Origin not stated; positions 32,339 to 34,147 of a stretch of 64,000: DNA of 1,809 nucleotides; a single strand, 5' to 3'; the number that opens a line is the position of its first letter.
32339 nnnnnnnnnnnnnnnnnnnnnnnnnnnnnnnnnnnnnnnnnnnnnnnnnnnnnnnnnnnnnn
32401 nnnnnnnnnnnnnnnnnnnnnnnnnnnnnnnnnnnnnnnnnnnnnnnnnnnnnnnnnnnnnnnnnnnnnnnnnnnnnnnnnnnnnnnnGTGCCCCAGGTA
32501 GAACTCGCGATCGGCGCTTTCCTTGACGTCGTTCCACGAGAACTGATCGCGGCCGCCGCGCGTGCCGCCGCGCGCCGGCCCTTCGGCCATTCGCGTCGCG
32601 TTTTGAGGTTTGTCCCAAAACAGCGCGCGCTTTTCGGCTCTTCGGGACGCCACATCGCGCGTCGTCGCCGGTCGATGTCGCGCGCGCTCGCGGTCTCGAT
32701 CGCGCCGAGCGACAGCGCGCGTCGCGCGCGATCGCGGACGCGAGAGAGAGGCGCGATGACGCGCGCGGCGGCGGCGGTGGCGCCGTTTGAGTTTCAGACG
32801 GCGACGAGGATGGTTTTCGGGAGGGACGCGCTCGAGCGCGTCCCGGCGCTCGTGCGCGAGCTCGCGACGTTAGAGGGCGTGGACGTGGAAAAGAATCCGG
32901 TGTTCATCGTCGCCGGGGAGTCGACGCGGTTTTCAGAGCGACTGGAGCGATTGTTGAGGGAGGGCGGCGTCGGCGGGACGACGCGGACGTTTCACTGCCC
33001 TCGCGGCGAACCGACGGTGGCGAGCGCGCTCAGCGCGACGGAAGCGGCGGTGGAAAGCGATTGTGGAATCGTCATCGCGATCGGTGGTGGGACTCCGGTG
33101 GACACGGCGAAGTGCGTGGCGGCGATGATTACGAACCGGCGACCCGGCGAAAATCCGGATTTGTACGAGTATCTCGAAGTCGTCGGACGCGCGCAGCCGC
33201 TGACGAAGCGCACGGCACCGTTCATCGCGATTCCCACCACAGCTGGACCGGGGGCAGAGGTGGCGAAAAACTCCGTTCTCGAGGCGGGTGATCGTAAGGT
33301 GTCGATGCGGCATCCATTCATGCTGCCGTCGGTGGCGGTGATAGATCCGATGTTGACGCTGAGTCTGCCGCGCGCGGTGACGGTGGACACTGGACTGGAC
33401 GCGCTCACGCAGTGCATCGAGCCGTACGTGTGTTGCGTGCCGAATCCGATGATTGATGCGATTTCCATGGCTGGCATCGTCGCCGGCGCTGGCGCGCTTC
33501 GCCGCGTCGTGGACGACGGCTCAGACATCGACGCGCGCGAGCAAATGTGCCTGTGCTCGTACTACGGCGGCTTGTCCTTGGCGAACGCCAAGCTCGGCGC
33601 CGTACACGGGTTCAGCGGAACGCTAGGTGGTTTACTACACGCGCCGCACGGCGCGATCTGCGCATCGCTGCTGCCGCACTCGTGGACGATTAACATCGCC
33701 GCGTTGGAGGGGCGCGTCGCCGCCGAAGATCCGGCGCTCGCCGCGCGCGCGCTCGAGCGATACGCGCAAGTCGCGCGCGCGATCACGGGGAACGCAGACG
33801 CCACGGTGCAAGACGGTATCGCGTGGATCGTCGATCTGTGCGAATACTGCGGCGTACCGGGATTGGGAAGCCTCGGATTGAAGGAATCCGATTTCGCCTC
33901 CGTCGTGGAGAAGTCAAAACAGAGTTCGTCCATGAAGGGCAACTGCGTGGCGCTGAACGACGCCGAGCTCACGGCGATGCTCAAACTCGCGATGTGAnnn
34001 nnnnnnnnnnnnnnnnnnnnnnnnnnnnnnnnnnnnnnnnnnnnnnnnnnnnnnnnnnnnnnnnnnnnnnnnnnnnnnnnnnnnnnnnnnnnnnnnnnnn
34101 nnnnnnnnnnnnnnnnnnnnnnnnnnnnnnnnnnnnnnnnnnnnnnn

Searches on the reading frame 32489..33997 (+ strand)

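Call 21: search_protein_families(library=pfam, proteins=[window:32489-33997:+], max_evalue=0.00001)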
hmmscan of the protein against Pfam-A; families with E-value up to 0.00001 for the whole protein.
window:32489-33997:+ (502 aa): 3 families
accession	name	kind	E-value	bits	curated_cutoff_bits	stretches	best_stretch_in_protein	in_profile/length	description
PF00465.25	Fe-ADH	-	6e-34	117.5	31.3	1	106-287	2-168/168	Iron-containing alcohol dehydrogenase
PF25137.1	ADH_Fe_C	-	1.4e-31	110.2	27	1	298-501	1-193/194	Fe-containing alcohol dehydrogenase family, C-terminal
PF13685.12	Fe-ADH_2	-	3.2e-08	34.1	28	1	110-212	2-95/149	Iron-containing alcohol dehydrogenase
